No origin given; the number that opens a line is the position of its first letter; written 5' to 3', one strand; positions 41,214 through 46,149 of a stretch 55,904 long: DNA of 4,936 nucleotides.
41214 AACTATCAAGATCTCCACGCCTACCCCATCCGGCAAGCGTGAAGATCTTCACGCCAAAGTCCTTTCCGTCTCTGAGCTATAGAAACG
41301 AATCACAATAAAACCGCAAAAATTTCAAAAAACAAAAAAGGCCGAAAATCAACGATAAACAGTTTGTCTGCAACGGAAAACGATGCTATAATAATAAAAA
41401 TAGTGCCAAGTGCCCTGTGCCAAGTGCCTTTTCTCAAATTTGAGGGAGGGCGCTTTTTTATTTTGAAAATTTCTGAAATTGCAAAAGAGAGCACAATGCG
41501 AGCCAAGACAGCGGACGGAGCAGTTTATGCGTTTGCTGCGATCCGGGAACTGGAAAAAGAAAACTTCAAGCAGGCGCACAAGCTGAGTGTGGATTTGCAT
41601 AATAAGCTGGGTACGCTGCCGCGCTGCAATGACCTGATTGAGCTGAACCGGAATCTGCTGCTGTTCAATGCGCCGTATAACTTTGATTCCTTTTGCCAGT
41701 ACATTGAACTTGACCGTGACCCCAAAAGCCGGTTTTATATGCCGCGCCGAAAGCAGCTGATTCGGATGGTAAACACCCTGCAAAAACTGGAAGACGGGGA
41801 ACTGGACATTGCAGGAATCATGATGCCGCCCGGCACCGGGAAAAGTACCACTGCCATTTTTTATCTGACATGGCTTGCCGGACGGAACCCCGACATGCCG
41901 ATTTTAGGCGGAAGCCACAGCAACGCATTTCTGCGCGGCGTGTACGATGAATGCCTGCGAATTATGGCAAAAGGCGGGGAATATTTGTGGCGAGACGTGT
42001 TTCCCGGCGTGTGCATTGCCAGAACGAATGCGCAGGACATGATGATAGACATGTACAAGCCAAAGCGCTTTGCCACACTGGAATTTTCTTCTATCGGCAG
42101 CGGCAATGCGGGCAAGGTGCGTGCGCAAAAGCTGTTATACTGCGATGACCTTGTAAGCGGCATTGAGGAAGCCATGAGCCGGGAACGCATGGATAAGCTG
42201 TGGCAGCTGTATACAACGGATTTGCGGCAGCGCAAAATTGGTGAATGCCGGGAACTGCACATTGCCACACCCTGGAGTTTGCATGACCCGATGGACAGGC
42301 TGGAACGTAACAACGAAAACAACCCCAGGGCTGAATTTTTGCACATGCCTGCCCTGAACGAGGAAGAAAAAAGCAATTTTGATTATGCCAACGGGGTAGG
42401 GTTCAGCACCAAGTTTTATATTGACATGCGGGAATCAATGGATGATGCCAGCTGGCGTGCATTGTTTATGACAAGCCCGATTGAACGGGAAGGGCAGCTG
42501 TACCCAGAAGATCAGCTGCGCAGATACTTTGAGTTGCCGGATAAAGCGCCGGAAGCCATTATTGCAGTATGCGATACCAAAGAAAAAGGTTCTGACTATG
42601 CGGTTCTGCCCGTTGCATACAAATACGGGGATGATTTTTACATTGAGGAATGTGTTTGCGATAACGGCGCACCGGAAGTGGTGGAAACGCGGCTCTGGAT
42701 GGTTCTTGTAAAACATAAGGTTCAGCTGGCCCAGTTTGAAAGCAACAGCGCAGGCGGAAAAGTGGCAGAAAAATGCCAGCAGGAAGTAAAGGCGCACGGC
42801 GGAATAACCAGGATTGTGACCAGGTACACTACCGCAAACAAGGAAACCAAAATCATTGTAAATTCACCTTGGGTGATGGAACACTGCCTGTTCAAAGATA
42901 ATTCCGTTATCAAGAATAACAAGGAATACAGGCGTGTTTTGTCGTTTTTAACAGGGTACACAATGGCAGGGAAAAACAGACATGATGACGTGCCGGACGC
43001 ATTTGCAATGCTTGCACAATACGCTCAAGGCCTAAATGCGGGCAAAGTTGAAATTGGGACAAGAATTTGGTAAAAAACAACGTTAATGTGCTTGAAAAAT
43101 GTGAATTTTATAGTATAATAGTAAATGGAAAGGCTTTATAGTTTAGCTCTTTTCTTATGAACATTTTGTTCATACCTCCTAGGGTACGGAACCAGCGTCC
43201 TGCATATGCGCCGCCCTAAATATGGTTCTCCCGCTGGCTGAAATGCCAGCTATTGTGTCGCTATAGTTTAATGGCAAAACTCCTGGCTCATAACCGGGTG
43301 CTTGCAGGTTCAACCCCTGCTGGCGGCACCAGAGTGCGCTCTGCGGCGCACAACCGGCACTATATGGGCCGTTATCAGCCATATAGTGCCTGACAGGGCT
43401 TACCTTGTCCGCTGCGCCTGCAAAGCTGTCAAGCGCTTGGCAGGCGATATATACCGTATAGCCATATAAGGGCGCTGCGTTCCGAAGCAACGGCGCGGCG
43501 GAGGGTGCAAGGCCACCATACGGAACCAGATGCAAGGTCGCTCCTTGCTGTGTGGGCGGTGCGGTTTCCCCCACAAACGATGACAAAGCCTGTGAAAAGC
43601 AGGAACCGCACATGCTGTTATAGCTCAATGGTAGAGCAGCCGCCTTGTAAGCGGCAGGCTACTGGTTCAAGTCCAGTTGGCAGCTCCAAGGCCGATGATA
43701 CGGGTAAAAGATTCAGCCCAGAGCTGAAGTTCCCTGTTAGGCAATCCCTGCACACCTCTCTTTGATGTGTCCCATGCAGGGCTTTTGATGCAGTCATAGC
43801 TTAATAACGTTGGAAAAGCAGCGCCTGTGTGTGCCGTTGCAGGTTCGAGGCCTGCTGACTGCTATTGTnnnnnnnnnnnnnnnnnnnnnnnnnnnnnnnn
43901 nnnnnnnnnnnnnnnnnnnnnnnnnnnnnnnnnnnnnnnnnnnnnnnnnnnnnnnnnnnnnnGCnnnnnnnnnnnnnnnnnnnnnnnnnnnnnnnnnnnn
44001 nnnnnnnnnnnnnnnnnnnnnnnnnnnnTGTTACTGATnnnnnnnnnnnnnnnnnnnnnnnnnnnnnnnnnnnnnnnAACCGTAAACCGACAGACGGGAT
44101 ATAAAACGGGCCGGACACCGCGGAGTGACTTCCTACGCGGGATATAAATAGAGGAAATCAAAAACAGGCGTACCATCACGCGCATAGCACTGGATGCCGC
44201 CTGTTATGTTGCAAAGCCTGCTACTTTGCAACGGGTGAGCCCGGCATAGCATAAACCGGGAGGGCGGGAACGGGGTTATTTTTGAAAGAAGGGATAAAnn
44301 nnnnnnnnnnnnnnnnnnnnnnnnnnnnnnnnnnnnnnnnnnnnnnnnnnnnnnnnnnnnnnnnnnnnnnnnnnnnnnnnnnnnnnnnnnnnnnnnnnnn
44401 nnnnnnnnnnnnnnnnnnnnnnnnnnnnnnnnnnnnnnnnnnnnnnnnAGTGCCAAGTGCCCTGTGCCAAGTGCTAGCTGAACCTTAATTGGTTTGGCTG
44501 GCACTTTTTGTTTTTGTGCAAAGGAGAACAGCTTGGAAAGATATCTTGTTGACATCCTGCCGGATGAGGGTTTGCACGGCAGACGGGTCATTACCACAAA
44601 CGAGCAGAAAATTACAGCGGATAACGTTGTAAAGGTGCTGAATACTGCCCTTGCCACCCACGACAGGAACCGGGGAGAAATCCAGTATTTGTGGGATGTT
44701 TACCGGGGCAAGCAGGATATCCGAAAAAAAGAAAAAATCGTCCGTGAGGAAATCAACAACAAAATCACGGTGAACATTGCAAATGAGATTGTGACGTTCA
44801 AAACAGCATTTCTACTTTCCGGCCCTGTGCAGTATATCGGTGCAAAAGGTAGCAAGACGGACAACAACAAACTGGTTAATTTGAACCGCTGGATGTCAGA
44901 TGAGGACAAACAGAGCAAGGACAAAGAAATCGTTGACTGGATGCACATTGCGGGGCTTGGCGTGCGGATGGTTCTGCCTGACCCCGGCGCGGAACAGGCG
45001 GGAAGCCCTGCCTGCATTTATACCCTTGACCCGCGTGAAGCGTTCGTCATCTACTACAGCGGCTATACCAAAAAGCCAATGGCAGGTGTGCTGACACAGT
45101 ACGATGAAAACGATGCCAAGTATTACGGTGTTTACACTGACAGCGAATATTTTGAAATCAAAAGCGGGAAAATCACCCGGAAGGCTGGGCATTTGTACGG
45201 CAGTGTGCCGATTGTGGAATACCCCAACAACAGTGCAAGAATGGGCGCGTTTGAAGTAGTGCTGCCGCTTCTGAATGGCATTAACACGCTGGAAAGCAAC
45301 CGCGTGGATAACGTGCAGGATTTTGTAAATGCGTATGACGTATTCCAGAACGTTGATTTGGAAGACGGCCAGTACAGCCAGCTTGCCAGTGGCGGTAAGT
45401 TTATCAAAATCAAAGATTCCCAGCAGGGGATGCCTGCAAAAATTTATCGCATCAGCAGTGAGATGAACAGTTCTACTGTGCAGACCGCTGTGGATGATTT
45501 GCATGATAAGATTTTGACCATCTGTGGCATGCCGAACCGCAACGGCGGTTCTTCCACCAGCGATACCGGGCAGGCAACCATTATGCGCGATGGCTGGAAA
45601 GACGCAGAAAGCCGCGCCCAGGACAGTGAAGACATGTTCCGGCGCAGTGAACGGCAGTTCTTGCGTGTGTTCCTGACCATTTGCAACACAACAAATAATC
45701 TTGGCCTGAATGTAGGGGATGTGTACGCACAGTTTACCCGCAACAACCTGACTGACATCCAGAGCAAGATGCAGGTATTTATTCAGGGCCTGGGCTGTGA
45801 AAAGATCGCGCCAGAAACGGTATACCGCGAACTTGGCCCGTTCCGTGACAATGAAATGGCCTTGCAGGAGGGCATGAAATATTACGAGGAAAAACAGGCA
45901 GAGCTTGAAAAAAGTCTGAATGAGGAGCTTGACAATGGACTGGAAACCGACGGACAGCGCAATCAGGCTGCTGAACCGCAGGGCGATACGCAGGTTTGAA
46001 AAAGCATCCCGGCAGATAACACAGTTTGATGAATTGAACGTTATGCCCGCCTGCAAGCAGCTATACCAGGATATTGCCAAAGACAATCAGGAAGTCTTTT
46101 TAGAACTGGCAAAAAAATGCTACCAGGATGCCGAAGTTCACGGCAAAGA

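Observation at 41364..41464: Triplicated tandem 11-mer plus intrinsic terminator placed before each late-gene block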

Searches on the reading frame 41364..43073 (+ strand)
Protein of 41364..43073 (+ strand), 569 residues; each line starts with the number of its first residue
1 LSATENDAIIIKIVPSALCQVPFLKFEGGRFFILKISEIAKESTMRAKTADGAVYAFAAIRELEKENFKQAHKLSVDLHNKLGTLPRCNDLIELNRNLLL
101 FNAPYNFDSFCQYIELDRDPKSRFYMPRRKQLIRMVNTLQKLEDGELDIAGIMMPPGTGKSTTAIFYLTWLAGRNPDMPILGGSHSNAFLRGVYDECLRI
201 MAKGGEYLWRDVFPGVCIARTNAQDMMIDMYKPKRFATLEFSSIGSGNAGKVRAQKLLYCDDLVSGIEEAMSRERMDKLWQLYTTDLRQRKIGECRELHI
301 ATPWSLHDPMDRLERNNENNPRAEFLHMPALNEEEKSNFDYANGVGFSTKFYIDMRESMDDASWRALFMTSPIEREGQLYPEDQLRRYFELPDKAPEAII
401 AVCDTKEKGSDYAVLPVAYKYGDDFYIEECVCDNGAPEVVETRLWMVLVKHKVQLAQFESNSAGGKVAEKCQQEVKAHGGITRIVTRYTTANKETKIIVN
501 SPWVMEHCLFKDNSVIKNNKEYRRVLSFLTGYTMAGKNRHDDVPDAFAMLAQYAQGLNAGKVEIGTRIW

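Call 10: search_protein_families(library=pfam, proteins=[window:41364-43073:+], max_evalue=0.01)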
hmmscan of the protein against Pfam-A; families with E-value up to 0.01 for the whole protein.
window:41364-43073:+ (569 aa): 2 families
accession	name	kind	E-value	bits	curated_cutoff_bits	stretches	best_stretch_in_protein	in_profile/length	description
PF22530.2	Terminase-T7_RNaseH-like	-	0.00017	22.3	27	1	404-501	2-99/108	Terminase Bacteriophage T7, Ribonuclease H-like domain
PF17289.8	Terminase_6C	-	0.0062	17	22.6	0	408-549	9-150/155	Terminase RNaseH-like domain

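Call 11: search_protein_families(library=phrogs, proteins=[window:41364-43073:+], max_evalue=0.001)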
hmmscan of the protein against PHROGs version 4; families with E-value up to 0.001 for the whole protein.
window:41364-43073:+ (569 aa): 4 families
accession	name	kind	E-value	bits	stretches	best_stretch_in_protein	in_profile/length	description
phrog_38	-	head and packaging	3.5e-56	192.3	1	102-566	263-715/760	terminase large subunit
phrog_30251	-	head and packaging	3.2e-32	112.7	1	122-543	30-449/799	terminase large subunit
phrog_4758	-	head and packaging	1.7e-12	48.2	1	107-336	20-241/243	terminase large subunit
phrog_5573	-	head and packaging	1.6e-09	38.6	1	319-553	8-233/250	terminase large subunit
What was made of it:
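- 41463..43073 (+): Large terminase gene, gated by copy ii. phrog_38, E 3.5e-56 (call 11).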

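Call 88: search_dna_similar(query=window:41463-43070:+, collection=phages, mode=protein, max_evalue=1e-20, max_rows=15)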
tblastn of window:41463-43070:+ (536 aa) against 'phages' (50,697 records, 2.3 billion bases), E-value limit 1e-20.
Records with a match: 36; places in all: 36; records where one place covers at least 80% of the query: 25.
Best place of each record, by identity: <60% 36.
By first word of the organism name: Streptococcus 11; Bacteriophage 8; Clostridium 7; Fusobacterium 2; Geobacillus 2; Dulem 1; Eggerthella 1; Clostridioides 1; Flyfo 1; Terrisporobacter 1; and 1 more.
By host as written in the record: - 10; Geobacillus kaustophilus ATCC 8005 2; Clostridium tetani ATCC 9441 2; [Clostridium] innocuum 1; Propithecus coquereli 1; Eggerthella lenta DA753 1; Streptococcus dysgalactiae ASDSE_99 1; Streptococcus dysgalactiae ERR084991 1; and 17 more.
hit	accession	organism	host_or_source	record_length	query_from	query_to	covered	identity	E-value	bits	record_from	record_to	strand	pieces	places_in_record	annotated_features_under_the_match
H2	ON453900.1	Clostridium phage Maintenon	[Clostridium] innocuum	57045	24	534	95%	41.4%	1e-120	396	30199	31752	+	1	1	terminase large subunit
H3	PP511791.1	Dulem virus 39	Propithecus coquereli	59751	25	518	92%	40.0%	2e-108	361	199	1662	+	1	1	terminase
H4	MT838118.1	Bacteriophage sp.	human fecal samples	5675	32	527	93%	38.1%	6e-108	359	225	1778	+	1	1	record has no annotation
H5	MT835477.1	Bacteriophage sp.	human fecal samples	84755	60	521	86%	40.1%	5e-108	360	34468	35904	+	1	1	record has no annotation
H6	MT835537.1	Bacteriophage sp.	human fecal samples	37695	2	534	99%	34.2%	6e-90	308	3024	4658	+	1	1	record has no annotation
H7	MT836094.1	Bacteriophage sp.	human fecal samples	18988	60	536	89%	36.6%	7e-95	322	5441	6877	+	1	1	record has no annotation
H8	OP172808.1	Eggerthella phage EL753P1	Eggerthella lenta DA753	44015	70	534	87%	34.7%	4e-86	296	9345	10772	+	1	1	hypothetical protein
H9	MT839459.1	Bacteriophage sp.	human fecal samples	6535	97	518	79%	33.9%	6e-75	264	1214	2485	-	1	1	record has no annotation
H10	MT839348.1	Bacteriophage sp.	human fecal samples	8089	114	518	76%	33.8%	4e-73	258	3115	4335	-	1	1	record has no annotation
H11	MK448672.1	Streptococcus phage Javan117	Streptococcus dysgalactiae ASDSE_99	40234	52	519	87%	27.9%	3e-34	144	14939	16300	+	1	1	terminase large subunit | hypothetical protein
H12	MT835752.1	Bacteriophage sp.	human fecal samples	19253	70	528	86%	27.9%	8e-46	178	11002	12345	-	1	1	record has no annotation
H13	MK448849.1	Streptococcus phage Javan128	Streptococcus dysgalactiae ERR084991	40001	52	519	87%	26.7%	6e-30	131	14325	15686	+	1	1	terminase large subunit | hypothetical protein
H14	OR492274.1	Fusobacterium phage phiPaco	Fusobacterium necrophorum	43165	50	519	88%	26.3%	4e-28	125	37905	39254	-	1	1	terminase large subunit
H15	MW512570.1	Clostridioides phage CD1801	Clostridioides difficile CD1801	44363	91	528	82%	27.6%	6e-33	140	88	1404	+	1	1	terminase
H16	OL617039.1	Flyfo myovirus Tbat2_7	Pteropus tonganus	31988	70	519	84%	26.8%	2e-29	129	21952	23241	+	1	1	terminase RNaseH-like domain protein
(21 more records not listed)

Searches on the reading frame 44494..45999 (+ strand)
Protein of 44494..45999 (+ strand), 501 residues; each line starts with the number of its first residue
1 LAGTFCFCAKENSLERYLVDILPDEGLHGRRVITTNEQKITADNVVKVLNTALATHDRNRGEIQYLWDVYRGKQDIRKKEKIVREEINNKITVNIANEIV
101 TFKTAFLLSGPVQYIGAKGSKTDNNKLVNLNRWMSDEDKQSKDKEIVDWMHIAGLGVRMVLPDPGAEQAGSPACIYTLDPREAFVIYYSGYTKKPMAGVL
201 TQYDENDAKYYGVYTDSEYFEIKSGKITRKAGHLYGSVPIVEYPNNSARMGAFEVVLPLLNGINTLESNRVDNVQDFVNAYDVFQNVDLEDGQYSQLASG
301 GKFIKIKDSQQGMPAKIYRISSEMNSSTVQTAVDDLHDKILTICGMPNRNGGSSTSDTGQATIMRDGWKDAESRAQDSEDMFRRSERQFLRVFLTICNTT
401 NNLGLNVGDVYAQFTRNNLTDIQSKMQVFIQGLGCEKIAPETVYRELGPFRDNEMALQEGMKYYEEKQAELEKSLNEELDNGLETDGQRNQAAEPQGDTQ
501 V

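Call 10: search_protein_families(library=pfam, proteins=[window:44494-45999:+], max_evalue=0.01)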
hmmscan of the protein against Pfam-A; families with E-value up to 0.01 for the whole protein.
window:44494-45999:+ (501 aa): 1 family
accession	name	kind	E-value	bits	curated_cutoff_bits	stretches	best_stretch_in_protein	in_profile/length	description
PF05133.19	SPP1_portal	-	2.2e-70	238.2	25.5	1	53-470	5-412/416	Phage portal protein, SPP1 Gp6-like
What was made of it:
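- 44533..45999 (+): SPP1-type portal gene, the first of the structural genes gated by copy iii. PF05133, E 2e-70 (call 10).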

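Call 11: search_protein_families(library=phrogs, proteins=[window:44494-45999:+], max_evalue=0.001)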
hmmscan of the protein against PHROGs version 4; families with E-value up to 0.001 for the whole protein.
window:44494-45999:+ (501 aa): 3 families
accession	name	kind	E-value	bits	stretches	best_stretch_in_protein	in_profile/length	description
phrog_64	-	head and packaging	2e-69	235.5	1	36-492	65-524/547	portal protein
phrog_104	-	head and packaging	1.7e-10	41.2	1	34-266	29-268/550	portal protein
phrog_8065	-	unknown function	0.00052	21.1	1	49-142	46-136/165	-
